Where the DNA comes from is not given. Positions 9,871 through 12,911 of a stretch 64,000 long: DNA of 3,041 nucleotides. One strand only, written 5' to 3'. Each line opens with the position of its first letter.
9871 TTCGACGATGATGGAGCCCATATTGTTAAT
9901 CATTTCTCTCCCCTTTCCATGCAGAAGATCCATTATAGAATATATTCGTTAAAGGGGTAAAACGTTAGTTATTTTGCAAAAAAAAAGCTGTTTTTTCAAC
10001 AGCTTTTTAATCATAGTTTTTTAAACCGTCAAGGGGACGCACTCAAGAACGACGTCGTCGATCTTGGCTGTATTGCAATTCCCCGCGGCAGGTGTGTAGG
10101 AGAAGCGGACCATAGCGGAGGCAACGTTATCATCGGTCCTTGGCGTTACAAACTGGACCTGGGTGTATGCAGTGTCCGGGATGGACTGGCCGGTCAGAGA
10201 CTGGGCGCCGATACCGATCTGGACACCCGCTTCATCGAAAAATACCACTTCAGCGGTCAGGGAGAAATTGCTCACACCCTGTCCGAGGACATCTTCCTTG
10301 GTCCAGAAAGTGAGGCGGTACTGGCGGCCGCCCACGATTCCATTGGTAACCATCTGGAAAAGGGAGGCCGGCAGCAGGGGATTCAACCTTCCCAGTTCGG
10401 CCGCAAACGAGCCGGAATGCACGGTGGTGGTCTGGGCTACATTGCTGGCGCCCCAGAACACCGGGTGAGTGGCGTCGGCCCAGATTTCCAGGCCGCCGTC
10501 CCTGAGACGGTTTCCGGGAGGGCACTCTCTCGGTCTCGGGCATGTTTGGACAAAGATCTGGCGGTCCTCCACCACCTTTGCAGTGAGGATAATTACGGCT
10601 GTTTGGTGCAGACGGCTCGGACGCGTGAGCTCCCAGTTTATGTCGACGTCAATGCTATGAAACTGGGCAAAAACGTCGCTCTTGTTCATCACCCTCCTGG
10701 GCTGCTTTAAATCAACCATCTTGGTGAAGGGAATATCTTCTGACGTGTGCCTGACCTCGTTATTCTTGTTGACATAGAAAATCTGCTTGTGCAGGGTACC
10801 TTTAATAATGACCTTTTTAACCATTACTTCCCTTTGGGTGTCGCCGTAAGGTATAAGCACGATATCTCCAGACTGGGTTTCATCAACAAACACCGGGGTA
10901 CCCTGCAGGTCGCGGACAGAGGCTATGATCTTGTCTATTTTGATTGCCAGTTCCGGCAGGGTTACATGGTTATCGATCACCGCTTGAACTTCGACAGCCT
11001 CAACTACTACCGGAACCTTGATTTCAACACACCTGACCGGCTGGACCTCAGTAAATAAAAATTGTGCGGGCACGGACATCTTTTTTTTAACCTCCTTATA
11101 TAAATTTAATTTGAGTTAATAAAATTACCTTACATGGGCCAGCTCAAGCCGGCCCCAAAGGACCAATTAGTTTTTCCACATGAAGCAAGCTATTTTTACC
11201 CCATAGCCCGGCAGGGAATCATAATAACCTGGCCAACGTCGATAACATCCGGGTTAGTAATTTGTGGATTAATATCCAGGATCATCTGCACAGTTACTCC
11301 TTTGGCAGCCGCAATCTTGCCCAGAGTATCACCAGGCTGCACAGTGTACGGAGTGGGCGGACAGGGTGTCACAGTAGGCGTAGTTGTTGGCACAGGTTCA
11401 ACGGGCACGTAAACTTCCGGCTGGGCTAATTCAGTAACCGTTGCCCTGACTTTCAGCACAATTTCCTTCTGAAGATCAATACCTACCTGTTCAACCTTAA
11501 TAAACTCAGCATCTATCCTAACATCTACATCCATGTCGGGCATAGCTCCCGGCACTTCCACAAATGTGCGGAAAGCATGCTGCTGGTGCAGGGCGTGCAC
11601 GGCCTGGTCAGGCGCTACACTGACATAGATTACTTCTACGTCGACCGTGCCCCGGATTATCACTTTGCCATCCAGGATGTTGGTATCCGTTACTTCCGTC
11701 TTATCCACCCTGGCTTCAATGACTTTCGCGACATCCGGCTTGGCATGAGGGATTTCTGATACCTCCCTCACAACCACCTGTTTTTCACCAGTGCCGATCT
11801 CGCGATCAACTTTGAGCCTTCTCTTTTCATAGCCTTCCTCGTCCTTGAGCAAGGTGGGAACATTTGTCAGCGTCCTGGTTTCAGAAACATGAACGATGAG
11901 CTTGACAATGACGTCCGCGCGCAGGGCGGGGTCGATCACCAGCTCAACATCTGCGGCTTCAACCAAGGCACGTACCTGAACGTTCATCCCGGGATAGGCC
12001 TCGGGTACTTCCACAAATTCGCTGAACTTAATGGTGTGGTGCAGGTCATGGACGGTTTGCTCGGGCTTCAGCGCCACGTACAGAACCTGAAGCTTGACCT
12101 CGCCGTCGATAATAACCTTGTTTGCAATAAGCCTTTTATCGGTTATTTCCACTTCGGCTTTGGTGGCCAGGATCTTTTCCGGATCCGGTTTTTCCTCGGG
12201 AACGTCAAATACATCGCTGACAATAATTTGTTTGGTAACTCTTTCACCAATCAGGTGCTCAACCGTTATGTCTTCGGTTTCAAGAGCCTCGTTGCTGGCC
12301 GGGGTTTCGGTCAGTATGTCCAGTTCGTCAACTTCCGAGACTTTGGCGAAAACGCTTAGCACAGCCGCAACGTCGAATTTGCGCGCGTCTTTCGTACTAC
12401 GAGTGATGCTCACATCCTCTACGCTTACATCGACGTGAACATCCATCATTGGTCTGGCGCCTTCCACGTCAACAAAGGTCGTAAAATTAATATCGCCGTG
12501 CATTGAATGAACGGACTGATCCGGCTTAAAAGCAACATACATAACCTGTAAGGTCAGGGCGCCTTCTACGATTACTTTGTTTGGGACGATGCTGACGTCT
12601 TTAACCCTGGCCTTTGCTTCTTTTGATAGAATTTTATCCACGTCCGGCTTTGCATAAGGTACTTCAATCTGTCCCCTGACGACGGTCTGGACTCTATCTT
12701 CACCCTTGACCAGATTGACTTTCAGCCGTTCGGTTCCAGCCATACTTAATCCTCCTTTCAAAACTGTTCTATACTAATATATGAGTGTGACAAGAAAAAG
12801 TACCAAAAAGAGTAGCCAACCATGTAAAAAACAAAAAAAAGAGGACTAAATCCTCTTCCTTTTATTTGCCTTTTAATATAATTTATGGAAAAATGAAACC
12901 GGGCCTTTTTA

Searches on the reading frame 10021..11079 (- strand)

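Call 9: search_protein_families(library=pfam, proteins=[window:10021-11079:-])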
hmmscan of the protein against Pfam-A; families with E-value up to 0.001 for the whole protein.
window:10021-11079:- (352 aa): 1 family
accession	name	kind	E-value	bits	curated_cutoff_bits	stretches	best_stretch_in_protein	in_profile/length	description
PF12673.12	SipL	-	6e-09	36.4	23.6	1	82-147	16-77/78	SipL, SPOCS domain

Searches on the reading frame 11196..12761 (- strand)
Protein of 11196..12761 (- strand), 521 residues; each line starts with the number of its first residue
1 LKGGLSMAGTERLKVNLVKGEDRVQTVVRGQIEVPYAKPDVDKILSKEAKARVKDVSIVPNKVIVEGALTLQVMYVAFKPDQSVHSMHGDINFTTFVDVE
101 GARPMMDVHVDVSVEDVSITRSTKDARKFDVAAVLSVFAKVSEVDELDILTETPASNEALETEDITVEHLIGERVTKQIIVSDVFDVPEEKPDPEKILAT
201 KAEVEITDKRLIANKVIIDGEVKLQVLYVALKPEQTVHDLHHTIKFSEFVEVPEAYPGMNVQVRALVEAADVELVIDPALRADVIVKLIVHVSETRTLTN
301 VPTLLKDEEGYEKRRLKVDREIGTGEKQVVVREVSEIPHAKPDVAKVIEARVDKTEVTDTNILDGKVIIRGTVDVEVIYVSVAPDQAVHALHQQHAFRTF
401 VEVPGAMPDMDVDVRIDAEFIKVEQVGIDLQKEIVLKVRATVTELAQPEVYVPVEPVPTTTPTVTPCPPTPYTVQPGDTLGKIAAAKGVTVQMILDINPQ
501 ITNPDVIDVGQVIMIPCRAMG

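Call 9: search_protein_families(library=pfam, proteins=[window:11196-12761:-])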
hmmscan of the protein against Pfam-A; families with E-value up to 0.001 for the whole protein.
window:11196-12761:- (521 aa): 2 families
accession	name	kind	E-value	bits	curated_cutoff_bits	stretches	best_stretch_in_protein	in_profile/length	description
PF12673.12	SipL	-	2.7e-64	213.8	23.6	3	40-120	1-76/78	SipL, SPOCS domain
PF01476.26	LysM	-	4.6e-13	49.3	20.9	1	472-516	1-43/43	LysM domain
